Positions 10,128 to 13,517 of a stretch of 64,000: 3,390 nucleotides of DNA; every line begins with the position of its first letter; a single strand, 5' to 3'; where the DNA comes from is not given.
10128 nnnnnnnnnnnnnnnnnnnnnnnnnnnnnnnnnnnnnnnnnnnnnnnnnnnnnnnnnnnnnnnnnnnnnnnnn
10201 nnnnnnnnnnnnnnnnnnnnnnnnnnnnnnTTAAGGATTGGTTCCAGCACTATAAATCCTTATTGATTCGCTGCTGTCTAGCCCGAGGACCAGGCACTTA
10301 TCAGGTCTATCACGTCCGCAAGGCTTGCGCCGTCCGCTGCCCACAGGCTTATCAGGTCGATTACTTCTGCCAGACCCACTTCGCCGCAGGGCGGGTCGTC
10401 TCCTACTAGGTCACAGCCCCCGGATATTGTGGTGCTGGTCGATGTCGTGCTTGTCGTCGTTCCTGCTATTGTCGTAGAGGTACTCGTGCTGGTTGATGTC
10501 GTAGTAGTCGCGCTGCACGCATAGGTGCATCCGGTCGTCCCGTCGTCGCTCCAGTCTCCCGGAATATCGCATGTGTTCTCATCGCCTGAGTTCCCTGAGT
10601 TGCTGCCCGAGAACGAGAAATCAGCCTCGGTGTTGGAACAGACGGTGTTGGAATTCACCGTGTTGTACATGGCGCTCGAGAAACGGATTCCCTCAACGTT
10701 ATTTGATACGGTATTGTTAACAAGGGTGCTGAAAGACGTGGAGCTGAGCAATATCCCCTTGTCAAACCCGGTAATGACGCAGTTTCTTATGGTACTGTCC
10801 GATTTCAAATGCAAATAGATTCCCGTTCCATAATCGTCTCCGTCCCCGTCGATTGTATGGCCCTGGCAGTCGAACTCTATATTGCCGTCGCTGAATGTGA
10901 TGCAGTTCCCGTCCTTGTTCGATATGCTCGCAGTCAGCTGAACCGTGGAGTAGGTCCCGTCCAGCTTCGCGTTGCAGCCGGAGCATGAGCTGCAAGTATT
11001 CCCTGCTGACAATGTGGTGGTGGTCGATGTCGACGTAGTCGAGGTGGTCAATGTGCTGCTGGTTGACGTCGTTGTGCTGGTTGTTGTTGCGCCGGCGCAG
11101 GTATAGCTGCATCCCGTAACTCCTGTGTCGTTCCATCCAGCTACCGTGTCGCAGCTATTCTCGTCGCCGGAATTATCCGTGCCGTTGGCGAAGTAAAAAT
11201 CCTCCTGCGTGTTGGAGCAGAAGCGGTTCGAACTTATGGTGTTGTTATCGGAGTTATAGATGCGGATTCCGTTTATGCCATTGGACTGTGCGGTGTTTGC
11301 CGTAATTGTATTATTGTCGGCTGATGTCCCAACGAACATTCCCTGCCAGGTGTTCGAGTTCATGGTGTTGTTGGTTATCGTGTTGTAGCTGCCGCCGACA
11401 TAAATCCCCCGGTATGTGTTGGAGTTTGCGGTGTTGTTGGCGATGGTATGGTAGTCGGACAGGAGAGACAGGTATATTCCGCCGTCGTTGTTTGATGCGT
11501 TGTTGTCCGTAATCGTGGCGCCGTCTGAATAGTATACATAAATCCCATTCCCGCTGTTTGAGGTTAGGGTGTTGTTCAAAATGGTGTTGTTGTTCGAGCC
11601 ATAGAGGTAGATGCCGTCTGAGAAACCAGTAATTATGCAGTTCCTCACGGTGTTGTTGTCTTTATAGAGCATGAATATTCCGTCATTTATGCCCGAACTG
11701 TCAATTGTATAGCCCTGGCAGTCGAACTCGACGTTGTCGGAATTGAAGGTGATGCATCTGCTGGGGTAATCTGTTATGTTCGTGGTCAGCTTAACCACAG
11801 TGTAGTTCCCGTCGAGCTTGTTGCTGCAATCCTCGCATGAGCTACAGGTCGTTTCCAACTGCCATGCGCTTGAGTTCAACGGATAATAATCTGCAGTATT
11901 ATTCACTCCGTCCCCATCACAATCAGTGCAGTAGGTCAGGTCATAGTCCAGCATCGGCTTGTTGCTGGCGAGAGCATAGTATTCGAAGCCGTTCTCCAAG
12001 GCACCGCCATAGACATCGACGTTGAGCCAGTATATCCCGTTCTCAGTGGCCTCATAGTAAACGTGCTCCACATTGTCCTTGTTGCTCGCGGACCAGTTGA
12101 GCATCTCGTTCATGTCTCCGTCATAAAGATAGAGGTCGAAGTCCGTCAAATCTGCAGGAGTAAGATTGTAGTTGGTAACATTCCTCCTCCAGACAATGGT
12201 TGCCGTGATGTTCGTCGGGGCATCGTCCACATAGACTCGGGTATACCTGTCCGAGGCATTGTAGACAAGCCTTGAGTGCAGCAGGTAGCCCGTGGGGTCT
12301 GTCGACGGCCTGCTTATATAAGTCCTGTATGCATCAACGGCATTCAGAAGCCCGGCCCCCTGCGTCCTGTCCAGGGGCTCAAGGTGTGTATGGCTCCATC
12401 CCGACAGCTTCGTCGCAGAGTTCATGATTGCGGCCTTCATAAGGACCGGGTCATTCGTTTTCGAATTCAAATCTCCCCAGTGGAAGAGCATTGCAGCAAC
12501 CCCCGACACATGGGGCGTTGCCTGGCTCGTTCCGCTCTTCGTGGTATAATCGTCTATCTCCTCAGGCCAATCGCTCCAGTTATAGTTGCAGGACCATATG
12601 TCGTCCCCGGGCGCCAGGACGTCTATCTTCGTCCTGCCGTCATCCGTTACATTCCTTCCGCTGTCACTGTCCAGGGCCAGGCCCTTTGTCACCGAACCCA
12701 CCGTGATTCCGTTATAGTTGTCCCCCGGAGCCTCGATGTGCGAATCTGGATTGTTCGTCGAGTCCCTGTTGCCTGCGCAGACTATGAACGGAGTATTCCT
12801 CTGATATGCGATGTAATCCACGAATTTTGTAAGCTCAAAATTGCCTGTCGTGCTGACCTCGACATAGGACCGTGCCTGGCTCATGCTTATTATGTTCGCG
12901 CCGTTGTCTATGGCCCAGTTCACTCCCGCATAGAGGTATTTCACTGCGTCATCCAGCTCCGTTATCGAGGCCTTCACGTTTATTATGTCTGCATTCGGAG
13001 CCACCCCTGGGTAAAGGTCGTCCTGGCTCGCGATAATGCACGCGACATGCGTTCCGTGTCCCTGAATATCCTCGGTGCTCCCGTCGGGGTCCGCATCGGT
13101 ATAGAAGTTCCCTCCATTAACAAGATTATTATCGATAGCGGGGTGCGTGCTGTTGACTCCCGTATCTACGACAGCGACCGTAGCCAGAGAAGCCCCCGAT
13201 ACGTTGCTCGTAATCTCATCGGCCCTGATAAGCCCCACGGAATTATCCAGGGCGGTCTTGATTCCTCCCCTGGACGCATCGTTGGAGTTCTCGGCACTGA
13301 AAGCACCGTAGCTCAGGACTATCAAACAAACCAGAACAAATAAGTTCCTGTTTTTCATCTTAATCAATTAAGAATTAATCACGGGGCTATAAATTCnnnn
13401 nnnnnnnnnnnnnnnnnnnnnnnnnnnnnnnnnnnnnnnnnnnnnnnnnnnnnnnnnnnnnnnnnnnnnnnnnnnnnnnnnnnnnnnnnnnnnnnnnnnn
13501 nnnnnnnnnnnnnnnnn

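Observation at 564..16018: Island of dockerin-tagged secreted proteases (S8 + S8 + C25): candidate archaeal cohesin-dockerin proteolytic assembly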

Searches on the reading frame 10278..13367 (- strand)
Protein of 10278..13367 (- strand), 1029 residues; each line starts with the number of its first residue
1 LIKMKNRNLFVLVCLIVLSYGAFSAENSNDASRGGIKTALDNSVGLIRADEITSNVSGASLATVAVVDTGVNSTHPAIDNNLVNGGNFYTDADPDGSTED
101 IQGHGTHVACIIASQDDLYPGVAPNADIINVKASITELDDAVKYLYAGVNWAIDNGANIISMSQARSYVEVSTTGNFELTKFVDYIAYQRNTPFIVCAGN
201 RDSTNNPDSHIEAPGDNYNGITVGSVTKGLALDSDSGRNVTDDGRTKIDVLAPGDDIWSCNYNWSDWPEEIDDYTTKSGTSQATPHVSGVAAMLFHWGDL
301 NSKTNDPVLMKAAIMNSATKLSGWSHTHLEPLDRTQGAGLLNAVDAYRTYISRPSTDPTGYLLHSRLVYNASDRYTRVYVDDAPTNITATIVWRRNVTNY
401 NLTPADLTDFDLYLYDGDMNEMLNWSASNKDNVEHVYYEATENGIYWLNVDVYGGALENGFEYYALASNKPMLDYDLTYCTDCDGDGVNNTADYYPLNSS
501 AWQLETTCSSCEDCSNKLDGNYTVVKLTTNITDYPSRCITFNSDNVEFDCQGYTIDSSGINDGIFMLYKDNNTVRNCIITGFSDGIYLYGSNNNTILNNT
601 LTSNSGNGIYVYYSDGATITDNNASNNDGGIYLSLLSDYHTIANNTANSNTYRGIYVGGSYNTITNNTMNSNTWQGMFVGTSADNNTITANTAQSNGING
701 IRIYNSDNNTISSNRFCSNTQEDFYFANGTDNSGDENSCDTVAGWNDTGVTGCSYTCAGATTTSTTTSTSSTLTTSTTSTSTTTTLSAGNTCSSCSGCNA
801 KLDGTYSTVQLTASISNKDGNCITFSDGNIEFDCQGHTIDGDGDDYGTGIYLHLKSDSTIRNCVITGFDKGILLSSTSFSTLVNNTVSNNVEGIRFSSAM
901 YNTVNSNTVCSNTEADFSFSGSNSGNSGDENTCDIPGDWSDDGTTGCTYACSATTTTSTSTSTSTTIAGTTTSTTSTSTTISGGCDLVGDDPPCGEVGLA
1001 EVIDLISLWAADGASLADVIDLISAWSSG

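Call 10: search_protein_families(library=pfam, proteins=[window:10278-13367:-], max_evalue=0.01)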
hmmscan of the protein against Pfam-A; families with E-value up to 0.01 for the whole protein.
window:10278-13367:- (1029 aa): 3 families
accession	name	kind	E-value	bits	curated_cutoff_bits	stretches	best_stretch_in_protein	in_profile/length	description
PF00082.27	Peptidase_S8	-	3.8e-42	145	21.8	1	63-338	5-287/288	Subtilase family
PF05048.19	NosD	-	1.6e-30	106.6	23.6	3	544-634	45-134/212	Periplasmic copper-binding protein (NosD)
PF13229.12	Beta_helix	-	2.9e-27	95.7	25.9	2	563-716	2-158/158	Right handed beta helix region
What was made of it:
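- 10278..13358 (-): S8b subtilase gene, 1026 aa. Layout: signal peptide, S8 domain, two NosD/beta-helix cassettes, Thr/Ser linker, terminal module (GDDPPCG type). Pfam Peptidase_S8 145 bits, NosD 106.6, Beta_helix 95.7 (call 10).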

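Call 12: search_protein_families(library=ncbifam, proteins=[window:10278-13367:-], max_evalue=1)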
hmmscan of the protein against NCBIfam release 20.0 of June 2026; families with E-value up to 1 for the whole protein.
window:10278-13367:- (1029 aa): 8 families
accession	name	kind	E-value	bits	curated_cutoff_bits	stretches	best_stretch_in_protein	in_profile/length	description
TIGR03921.1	T7SS_mycosin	equivalog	2.5e-38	132.1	278.75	1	62-294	15-243/353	type VII secretion-associated serine protease mycosin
TIGR03804.1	para_beta_helix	repeat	2e-31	107.4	19.45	6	563-605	1-43/44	parallel beta-helix repeat protein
TIGR04247.1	NosD_copper_fam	subfamily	3e-19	68.8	300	2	557-745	123-314/377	nitrous oxide reductase family maturation protein NosD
TIGR03895.1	protease_PatA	subfamily_domain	2.7e-11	43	421.05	1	104-320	1-202/606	PatA/PatG family cyanobactin maturation protease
NF042956.1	IteS_antiphage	equivalog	7e-11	41.1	900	2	54-230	250-432/747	S8 family anti-phage peptidase IteS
NF049966.1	QH_SP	equivalog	2e-07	30.6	165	1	64-163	2-94/219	subtilisin-like serine protease QhpE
TIGR03805.1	beta_helix_1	subfamily_domain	2.6e-05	23.4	141.5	2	563-634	109-180/314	parallel beta-helix domain-containing protein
NF038177.1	epimerase_AlgG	equivalog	0.013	14.2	700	2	642-724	310-395/519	mannuronan 5-epimerase AlgG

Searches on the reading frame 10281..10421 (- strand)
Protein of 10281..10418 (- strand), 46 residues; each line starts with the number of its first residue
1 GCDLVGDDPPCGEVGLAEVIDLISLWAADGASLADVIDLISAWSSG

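Call 11: search_protein_families(library=pfam, proteins=[window:10281-10418:-], max_evalue=10)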
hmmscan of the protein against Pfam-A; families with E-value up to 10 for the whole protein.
seq(46 aa): 0 families

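Call 39: find_related_loci(query=A4, collection=genome_contigs, flank=6000)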
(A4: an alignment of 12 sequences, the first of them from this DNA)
Query A4 (47 aa) in genome_contigs; peptide patterns used: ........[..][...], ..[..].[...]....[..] (x = any residue, [..] = any of these).
30 stretches matched a pattern; 15 encode a relative of the query (tblastn E <= 1e-3); 15 distinct loci.
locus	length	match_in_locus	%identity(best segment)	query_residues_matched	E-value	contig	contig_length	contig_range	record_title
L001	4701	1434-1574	74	1-47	2e-20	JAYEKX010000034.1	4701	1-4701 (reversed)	MAG: Candidatus Altiarchaeota archaeon isolate MAG126 MAG126_34, whole genome shotgun sequence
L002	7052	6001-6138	72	2-47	1e-18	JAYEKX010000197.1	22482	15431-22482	MAG: Candidatus Altiarchaeota archaeon isolate MAG126 MAG126_197, whole genome shotgun sequence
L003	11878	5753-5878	62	3-44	3e-15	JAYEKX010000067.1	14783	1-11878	MAG: Candidatus Altiarchaeota archaeon isolate MAG126 MAG126_67, whole genome shotgun sequence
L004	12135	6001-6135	60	2-46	4e-15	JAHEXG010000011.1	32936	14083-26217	MAG: Candidatus Altiarchaeales archaeon isolate nzgw1 NODE_1211_length_32937_cov_3.813810, whole genome shotgun sequence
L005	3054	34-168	62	3-47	6e-15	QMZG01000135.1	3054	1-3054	MAG: Candidatus Altiarchaeales archaeon isolate B80_G16 B80_Guay16_scaffold_43016, whole genome shotgun sequence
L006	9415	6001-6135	53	3-47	5e-15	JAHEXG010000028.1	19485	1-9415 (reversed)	MAG: Candidatus Altiarchaeales archaeon isolate nzgw1 NODE_2566_length_19486_cov_3.894087, whole genome shotgun sequence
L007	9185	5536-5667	61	3-46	6e-15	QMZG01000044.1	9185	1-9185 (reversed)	MAG: Candidatus Altiarchaeales archaeon isolate B80_G16 B80_Guay16_scaffold_06161, whole genome shotgun sequence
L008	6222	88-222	60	3-47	1e-14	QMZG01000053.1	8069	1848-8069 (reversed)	MAG: Candidatus Altiarchaeales archaeon isolate B80_G16 B80_Guay16_scaffold_07851, whole genome shotgun sequence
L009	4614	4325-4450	60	3-44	2e-14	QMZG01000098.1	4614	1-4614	MAG: Candidatus Altiarchaeales archaeon isolate B80_G16 B80_Guay16_scaffold_21579, whole genome shotgun sequence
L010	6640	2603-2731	58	3-45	2e-14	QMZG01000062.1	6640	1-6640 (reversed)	MAG: Candidatus Altiarchaeales archaeon isolate B80_G16 B80_Guay16_scaffold_11287, whole genome shotgun sequence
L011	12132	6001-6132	55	3-46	1e-13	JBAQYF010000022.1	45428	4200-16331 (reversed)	MAG: Candidatus Altiarchaeia archaeon isolate MFD12011_ilm_asm_bin5 k127_52057, whole genome shotgun sequence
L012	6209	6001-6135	51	3-47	1e-13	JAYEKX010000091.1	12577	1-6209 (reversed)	MAG: Candidatus Altiarchaeota archaeon isolate MAG126 MAG126_91, whole genome shotgun sequence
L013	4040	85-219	58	3-47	1e-13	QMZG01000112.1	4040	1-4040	MAG: Candidatus Altiarchaeales archaeon isolate B80_G16 B80_Guay16_scaffold_27057, whole genome shotgun sequence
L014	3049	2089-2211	61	3-43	4e-13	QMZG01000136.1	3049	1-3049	MAG: Candidatus Altiarchaeales archaeon isolate B80_G16 B80_Guay16_scaffold_43128, whole genome shotgun sequence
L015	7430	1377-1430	67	6-23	1e-4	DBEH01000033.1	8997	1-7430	MAG TPA_asm: Firmicutes bacterium UBA911 UBA911_contig_32, whole genome shotgun sequence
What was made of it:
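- Closest known: Archaeal non-cellulosomal cohesin-dockerin systems. Different: The abundant tag here is a different, shorter module, found so far only in Altiarchaeota genomes (call 39).
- Tried and rejected: It was redone with 12 close sequences (call 39).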
